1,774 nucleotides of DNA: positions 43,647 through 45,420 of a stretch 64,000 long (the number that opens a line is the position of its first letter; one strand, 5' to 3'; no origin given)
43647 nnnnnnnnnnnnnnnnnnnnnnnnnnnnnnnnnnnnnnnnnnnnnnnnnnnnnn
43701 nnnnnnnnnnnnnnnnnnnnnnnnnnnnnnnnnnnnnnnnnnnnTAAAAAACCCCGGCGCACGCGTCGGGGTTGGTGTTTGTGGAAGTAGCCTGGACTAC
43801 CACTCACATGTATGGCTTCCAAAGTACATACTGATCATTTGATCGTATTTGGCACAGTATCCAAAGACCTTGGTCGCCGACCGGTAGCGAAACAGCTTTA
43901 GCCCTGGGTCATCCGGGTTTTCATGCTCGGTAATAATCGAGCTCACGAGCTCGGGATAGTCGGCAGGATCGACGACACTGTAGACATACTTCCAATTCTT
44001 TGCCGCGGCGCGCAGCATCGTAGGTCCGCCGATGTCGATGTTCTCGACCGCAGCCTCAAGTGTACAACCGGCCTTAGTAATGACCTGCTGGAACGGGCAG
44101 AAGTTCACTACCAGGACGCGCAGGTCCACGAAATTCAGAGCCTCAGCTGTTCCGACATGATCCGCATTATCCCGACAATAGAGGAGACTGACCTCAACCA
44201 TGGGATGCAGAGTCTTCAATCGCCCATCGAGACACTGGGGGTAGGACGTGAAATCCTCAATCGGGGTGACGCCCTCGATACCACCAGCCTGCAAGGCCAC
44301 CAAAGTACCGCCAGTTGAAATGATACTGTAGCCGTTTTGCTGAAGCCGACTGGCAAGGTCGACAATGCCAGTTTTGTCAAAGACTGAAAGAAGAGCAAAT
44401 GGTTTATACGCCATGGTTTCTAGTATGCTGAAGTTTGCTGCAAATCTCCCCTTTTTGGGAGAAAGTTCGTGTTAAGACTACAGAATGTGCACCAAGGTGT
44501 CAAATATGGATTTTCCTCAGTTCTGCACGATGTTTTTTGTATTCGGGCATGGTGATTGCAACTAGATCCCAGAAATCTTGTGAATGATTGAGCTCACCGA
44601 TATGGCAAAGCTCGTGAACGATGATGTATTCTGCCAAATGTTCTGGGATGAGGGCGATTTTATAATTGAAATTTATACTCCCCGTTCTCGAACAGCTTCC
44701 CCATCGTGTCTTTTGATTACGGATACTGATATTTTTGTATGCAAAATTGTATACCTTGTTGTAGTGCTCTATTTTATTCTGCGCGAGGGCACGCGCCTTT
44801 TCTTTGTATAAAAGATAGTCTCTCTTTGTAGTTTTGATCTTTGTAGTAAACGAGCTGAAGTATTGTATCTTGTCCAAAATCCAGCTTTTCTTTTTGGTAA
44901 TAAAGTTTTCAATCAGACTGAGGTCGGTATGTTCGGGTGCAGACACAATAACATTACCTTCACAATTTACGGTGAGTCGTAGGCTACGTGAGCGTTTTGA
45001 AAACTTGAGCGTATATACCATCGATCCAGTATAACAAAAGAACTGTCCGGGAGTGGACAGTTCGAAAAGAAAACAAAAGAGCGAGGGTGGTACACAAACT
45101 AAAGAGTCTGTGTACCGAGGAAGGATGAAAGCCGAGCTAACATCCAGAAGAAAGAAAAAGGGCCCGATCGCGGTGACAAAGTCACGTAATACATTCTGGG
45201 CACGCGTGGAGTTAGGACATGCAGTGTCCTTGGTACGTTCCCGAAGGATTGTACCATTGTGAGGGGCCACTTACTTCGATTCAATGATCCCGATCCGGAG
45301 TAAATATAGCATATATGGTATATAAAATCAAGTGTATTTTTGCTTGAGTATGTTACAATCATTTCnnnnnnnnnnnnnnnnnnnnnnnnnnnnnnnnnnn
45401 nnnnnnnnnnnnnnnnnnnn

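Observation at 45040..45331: Candidate ~255-nt structured GC-rich RNA with its own promoter and terminator upstream of the DUF45/PurH-half genes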

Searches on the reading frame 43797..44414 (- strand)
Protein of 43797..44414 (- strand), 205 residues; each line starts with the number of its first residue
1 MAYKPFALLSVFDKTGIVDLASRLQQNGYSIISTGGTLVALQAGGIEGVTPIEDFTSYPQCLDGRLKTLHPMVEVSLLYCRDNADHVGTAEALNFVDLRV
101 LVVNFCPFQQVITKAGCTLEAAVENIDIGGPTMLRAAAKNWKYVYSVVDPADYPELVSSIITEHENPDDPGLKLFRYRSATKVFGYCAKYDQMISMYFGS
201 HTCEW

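Call 9: search_protein_families(library=pfam, proteins=[window:43797-44414:-], max_evalue=1)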
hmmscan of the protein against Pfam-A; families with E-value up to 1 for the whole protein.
window:43797-44414:- (205 aa): 3 families
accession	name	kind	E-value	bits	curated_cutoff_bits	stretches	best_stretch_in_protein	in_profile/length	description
PF02142.27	MGS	-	9.3e-14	51.8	24.1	1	16-132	1-94/94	MGS-like domain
PF01808.24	AICARFT_IMPCHas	-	7.4e-09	35.9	25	1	137-200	1-59/311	AICARFT/IMPCHase bienzyme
PF11385.13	DUF3189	-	0.17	12.1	23.2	1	90-149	84-143/147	Protein of unknown function (DUF3189)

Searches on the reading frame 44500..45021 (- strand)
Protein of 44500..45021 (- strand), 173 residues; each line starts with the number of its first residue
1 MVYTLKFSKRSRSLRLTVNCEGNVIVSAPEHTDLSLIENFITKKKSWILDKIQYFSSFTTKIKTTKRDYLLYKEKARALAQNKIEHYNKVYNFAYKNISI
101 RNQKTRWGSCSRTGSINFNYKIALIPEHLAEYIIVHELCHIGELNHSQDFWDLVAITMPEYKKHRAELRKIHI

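Call 12: find_encoding_contigs(protein=window:44500-45021:-, flank=3000, max_places=10)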
Protein window:44500-45021:- (173 aa): 3 contigs read that carry it; 2 places shown.
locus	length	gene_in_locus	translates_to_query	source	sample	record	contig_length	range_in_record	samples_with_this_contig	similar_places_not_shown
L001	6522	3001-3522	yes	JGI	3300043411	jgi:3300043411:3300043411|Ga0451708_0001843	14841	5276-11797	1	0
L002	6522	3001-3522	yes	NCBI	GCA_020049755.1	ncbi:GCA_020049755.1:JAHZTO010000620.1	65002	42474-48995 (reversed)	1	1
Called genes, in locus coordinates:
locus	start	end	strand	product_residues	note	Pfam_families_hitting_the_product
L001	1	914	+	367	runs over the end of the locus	PF07907:YibE_F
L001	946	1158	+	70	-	PF04070:DUF378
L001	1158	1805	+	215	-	PF03167:UDG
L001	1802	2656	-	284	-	PF02557:VanY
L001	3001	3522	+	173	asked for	PF01863:YgjP-like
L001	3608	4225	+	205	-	PF02142:MGS, PF01808:AICARFT_IMPCHas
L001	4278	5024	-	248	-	PF02535:Zip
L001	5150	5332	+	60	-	PF18930:DUF5679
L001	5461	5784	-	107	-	-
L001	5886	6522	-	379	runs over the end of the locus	-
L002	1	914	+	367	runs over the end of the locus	PF07907:YibE_F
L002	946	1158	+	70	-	PF04070:DUF378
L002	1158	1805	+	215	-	PF03167:UDG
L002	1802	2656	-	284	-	PF02557:VanY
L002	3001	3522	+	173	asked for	PF01863:YgjP-like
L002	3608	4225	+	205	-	PF02142:MGS, PF01808:AICARFT_IMPCHas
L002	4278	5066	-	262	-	PF02535:Zip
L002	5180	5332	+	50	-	PF18930:DUF5679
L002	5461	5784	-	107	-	-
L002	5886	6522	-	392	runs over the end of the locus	-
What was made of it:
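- No gene was called here in the public annotations of L001 and L002 (call 12).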

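Call 13: find_related_loci(query=window:44500-45021:-, collection=genome_contigs, flank=3000)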
Query window:44500-45021:- (173 aa) in genome_contigs; peptide patterns used: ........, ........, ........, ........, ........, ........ (x = any residue, [..] = any of these).
152 stretches matched a pattern; 43 encode a relative of the query (tblastn E <= 1e-3); 43 distinct loci.
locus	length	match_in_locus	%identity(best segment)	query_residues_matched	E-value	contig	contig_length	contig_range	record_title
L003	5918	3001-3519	53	3-173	5e-64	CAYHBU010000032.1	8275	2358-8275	MAG TPA_asm: uncultured Candidatus Saccharibacteria bacterium isolate ERP119705_co10_107 genome assembly, contig: NODE_6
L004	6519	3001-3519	51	3-173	2e-62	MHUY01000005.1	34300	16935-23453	MAG: Candidatus Yonathbacteria bacterium RIFOXYC2_FULL_47_9 rifoxyc2_full_scaffold_1279, whole genome shotgun sequence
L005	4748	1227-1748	53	3-173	9e-63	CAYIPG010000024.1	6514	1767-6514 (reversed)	MAG TPA_asm: uncultured Candidatus Saccharibacteria bacterium isolate ERP119705_co3_289 genome assembly, contig: NODE_15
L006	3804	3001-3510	56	3-170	7e-61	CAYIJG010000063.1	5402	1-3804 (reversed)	MAG TPA_asm: uncultured Gammaproteobacteria bacterium isolate ERP119705_co24_1001 genome assembly, contig: NODE_26588_le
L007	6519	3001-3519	54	3-173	2e-60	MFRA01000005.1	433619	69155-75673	MAG: Candidatus Magasanikbacteria bacterium RIFOXYD1_FULL_40_23 rifoxyd1_full_scaffold_32, whole genome shotgun sequence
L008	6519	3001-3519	50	3-173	1e-60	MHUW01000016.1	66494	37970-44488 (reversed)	MAG: Candidatus Yonathbacteria bacterium RIFCSPLOWO2_01_FULL_47_33b rifcsplowo2_01_scaffold_353, whole genome shotgun se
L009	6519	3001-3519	52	3-173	1e-59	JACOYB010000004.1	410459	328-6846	MAG: Candidatus Magasanikbacteria bacterium isolate NC_groundwater_168_Ag_S-0.1um_42_11 S4_GD2017_2_S1_scaffold_6, whole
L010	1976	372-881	51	3-170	7e-61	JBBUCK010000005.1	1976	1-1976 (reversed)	MAG: Patescibacteria group bacterium isolate H32-bin035 H32_bin035_000000000005, whole genome shotgun sequence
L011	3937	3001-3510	54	3-170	6e-59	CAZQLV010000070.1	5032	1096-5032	MAG TPA_asm: uncultured Gammaproteobacteria bacterium isolate SRP193066_co2_436 genome assembly, contig: NODE_8739_lengt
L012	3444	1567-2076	51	3-170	2e-57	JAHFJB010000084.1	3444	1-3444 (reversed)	MAG: Candidatus Parcubacteria bacterium isolate nzgw376 NODE_72794_length_3445_cov_2.680505, whole genome shotgun sequen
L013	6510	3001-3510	52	3-170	3e-56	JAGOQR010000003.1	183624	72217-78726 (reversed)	MAG: Candidatus Magasanikiibacteriota bacterium isolate Gw_Bodden_bin_243 Gw_Bodden_93_length_183624_cov_14.449768, whol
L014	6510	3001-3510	49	3-171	5e-56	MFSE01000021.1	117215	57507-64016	MAG: Candidatus Moranbacteria bacterium RIFOXYA12_FULL_35_19 rifixya3_full_scaffold_44, whole genome shotgun sequence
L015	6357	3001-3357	85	56-173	4e-65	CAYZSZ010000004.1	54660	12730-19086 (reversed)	MAG TPA_asm: uncultured Candidatus Saccharibacteria bacterium isolate SRP133034_co1_256 genome assembly, contig: NODE_37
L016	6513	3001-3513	46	1-169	1e-51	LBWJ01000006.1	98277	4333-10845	MAG: Candidatus Peregrinibacteria bacterium GW2011_GWC2_39_14 UT33_C0006, whole genome shotgun sequence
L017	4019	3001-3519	52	3-173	6e-52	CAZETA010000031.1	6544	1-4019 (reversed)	MAG TPA_asm: uncultured Gammaproteobacteria bacterium isolate SRP298887_co1_128 genome assembly, contig: NODE_14329_leng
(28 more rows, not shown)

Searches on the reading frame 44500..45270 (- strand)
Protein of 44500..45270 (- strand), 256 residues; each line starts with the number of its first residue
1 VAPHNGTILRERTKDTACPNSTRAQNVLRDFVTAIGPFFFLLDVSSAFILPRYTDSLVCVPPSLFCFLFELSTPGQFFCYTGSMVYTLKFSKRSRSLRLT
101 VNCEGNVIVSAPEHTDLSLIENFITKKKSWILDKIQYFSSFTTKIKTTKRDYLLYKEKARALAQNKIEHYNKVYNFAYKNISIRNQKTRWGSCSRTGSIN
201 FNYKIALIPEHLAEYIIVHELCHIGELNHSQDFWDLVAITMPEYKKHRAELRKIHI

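Call 9: search_protein_families(library=pfam, proteins=[window:44500-45270:-], max_evalue=1)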
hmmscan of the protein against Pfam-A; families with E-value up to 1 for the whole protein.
window:44500-45270:- (256 aa): 3 families
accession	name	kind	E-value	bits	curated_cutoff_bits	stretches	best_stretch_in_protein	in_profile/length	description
PF01863.23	YgjP-like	-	2.9e-45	155.3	26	2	154-253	107-206/207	YgjP-like, metallopeptidase domain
PF10263.15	SprT-like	-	0.0048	17.2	25.6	1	164-224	2-72/108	SprT-like family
PF08325.16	WLM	-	0.026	15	26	1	217-238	87-108/190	WLM domain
